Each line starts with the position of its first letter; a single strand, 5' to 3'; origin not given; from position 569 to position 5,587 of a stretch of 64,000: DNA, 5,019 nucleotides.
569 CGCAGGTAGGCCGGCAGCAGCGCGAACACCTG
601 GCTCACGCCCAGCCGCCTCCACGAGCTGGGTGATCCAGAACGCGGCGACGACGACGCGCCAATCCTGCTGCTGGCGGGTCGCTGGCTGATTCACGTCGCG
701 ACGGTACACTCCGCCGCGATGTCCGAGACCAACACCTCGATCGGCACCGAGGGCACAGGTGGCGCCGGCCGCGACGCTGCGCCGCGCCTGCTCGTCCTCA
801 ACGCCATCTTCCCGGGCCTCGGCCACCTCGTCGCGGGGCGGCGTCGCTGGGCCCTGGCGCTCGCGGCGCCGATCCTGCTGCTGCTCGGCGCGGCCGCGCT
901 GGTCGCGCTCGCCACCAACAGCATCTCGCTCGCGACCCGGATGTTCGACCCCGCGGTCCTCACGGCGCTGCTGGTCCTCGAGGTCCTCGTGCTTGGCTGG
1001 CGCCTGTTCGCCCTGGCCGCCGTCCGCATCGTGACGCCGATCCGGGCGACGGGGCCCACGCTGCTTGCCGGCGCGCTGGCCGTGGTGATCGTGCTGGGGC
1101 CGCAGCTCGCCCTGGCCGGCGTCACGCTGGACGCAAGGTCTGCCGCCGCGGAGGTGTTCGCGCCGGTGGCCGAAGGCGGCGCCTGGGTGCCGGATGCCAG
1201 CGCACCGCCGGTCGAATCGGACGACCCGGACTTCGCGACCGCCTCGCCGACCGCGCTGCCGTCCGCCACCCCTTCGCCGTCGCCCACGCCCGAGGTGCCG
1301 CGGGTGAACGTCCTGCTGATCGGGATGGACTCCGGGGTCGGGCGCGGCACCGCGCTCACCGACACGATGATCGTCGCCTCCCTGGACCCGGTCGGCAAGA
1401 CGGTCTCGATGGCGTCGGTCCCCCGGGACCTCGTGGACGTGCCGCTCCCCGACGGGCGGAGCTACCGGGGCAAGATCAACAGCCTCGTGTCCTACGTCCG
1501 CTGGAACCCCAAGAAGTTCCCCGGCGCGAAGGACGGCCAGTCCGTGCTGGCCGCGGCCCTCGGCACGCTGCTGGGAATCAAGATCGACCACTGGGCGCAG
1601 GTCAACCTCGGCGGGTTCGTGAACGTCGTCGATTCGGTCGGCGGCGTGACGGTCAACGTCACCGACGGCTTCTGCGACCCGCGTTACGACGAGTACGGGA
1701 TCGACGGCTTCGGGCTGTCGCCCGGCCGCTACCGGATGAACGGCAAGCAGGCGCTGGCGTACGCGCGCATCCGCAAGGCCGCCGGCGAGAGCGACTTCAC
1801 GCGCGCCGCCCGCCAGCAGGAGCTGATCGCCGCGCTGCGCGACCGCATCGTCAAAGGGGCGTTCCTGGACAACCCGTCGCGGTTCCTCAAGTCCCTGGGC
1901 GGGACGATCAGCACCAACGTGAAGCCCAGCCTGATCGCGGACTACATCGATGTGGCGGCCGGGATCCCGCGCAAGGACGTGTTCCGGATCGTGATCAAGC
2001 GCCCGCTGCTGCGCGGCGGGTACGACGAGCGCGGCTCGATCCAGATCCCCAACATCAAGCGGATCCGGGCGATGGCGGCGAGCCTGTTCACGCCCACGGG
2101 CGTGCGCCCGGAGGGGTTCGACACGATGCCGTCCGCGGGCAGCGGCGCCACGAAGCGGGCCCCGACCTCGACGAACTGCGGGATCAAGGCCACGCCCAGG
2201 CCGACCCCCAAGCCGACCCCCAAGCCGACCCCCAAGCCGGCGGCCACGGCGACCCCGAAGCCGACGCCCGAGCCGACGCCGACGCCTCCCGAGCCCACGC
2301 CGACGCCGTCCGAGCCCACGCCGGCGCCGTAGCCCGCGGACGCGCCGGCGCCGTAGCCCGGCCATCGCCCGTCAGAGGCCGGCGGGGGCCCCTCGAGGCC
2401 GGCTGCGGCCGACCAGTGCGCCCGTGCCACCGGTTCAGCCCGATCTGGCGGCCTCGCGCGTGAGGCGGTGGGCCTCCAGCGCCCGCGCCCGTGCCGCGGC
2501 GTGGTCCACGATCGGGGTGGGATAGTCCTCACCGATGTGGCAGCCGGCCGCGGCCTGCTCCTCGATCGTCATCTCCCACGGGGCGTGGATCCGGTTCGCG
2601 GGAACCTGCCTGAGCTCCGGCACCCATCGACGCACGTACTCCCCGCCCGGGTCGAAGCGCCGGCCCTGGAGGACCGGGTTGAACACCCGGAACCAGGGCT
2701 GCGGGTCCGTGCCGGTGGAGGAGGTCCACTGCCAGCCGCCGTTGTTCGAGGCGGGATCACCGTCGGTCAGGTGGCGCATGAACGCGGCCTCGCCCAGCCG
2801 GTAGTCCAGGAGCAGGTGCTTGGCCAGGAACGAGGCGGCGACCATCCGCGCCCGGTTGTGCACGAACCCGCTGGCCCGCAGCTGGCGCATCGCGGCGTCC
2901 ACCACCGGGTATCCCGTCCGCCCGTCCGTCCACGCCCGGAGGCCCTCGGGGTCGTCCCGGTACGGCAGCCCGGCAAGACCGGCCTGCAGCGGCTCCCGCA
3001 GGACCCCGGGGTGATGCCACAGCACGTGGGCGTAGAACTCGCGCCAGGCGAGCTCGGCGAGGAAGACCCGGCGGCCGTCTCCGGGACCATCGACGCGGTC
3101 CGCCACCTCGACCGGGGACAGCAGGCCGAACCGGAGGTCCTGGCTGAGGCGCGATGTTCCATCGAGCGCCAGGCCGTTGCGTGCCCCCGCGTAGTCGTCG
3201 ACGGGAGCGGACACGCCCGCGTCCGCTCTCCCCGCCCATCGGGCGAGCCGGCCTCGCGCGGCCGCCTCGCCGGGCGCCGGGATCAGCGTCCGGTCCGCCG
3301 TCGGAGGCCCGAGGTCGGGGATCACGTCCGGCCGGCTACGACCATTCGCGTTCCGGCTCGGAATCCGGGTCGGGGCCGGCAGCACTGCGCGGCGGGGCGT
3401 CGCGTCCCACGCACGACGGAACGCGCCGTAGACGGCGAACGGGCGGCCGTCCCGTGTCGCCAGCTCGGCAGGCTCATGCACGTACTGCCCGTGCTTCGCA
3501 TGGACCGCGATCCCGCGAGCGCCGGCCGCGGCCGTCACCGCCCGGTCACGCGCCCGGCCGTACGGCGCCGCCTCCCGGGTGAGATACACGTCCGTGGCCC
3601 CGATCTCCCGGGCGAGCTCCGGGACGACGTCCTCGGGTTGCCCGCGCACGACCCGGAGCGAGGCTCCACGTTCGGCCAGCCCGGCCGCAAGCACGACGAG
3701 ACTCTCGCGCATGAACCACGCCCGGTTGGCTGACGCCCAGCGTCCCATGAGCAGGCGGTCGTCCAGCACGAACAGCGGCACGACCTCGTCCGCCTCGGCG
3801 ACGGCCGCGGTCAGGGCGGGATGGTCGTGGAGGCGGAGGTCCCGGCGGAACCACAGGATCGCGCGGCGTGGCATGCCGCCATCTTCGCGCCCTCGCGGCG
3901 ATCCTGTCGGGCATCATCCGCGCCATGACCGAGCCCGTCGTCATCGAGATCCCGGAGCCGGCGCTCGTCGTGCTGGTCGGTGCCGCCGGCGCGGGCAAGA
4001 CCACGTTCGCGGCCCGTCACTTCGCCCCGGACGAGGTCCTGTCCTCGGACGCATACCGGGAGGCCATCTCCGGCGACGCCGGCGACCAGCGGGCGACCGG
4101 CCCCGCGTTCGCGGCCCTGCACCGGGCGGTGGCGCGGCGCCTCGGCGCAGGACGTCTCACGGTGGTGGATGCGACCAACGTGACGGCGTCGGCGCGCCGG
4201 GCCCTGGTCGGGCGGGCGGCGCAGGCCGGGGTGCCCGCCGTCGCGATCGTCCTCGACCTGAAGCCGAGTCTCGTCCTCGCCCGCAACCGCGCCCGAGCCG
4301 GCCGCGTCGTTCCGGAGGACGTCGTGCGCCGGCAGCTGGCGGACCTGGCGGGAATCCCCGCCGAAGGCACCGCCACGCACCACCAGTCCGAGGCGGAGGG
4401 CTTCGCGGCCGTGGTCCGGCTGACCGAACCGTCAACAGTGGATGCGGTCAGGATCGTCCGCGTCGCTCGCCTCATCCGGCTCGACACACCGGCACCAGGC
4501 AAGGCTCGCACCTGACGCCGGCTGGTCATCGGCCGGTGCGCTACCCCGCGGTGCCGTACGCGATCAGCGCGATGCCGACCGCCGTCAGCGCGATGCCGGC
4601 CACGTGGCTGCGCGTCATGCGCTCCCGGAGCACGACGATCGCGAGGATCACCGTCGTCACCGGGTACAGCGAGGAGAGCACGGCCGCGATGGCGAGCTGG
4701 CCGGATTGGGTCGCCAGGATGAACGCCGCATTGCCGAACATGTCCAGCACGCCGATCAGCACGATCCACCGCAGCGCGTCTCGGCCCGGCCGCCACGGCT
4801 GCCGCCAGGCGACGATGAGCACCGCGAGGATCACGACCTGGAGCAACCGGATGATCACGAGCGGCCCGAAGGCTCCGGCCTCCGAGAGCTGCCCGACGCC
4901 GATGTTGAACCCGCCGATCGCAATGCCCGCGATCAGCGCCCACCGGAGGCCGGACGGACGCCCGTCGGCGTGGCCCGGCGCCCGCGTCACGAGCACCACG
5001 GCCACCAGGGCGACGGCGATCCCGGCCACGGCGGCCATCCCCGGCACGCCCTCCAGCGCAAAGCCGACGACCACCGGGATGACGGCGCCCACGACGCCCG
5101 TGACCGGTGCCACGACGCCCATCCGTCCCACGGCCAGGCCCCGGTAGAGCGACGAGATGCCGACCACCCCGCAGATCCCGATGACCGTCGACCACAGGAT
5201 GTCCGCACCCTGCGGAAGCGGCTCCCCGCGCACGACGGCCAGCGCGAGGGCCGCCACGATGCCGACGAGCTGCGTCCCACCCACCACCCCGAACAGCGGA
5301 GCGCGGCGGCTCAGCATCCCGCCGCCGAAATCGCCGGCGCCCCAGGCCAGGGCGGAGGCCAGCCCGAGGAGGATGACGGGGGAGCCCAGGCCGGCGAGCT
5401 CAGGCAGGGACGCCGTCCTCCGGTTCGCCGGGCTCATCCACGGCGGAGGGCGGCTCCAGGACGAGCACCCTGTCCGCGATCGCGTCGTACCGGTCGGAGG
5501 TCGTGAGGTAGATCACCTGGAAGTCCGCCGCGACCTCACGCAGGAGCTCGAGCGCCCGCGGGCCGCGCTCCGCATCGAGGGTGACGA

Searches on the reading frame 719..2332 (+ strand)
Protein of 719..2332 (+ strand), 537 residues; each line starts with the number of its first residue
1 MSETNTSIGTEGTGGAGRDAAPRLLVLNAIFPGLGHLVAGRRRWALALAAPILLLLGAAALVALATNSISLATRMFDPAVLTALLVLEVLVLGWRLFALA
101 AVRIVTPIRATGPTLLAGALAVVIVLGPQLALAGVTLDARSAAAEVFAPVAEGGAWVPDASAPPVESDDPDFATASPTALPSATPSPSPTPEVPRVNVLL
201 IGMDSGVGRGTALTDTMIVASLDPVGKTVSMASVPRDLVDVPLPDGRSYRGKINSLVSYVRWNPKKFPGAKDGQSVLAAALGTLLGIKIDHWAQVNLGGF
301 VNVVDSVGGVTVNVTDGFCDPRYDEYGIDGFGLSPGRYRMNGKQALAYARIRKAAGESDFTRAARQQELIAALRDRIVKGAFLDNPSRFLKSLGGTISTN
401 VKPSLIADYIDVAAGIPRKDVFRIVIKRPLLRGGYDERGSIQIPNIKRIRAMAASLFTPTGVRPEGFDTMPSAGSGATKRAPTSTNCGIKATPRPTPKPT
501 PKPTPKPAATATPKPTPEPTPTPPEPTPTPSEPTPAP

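Call 8: search_protein_families(library=pfam, proteins=[window:719-2332:+])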
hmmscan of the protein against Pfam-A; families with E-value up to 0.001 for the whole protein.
window:719-2332:+ (537 aa): 1 family
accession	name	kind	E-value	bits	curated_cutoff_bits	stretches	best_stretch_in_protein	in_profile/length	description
PF03816.19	LytR_cpsA_psr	-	5.1e-33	114.8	24.6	1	214-377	2-148/150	LytR_cpsA_psr family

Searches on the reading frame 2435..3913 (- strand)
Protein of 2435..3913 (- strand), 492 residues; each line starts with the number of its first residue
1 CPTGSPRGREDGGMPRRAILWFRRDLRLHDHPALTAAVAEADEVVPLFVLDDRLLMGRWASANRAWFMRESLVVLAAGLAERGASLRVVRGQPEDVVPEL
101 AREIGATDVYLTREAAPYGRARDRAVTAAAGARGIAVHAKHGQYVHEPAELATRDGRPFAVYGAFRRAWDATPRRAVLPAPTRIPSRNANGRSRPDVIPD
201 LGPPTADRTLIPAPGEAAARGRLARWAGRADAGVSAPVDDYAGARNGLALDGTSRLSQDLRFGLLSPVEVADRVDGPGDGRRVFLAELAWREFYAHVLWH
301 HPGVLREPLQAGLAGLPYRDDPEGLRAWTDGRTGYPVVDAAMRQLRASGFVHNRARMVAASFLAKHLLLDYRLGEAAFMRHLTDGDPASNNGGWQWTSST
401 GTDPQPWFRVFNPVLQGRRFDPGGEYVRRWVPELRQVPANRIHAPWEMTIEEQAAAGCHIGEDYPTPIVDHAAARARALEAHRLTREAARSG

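Call 8: search_protein_families(library=pfam, proteins=[window:2435-3913:-])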
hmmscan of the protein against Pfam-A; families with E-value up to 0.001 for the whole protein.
window:2435-3913:- (492 aa): 2 families
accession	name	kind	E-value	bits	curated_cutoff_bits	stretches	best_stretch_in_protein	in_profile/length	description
PF03441.19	FAD_binding_7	-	1.2e-84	283.2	27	1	284-481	1-200/203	FAD binding domain of DNA photolyase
PF00875.24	DNA_photolyase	-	5.1e-48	163.5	26.6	1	19-180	2-162/164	DNA photolyase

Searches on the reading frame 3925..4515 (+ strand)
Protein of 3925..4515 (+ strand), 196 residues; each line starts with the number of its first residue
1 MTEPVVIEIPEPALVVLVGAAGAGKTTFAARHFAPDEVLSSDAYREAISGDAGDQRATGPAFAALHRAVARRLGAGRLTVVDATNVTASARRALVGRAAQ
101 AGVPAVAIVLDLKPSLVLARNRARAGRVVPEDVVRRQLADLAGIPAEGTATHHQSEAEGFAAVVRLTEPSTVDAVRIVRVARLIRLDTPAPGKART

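Call 8: search_protein_families(library=pfam, proteins=[window:3925-4515:+])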
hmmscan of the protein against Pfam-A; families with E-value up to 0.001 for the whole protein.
window:3925-4515:+ (196 aa): 2 families
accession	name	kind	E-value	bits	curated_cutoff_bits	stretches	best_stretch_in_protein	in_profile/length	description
PF13671.12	AAA_33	-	3.2e-27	96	27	1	14-140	1-135/143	AAA domain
PF08433.16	KTI12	-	2.9e-05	24.2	22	1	13-125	2-120/271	Chromatin associated protein KTI12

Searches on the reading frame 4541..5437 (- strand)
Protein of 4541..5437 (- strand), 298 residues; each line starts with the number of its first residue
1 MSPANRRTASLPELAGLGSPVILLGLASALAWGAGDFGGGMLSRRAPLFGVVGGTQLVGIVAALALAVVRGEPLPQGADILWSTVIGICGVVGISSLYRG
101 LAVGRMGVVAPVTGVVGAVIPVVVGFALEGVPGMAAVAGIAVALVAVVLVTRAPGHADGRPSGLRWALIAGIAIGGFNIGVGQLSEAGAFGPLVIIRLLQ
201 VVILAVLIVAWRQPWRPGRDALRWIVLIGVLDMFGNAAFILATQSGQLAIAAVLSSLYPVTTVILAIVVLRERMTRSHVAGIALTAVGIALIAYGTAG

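Call 8: search_protein_families(library=pfam, proteins=[window:4541-5437:-])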
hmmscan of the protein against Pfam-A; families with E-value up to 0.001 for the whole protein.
window:4541-5437:- (298 aa): 1 family
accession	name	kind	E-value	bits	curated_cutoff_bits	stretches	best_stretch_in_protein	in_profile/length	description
PF00892.27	EamA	-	7.8e-24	84.9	28.2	2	162-293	2-134/135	EamA-like transporter family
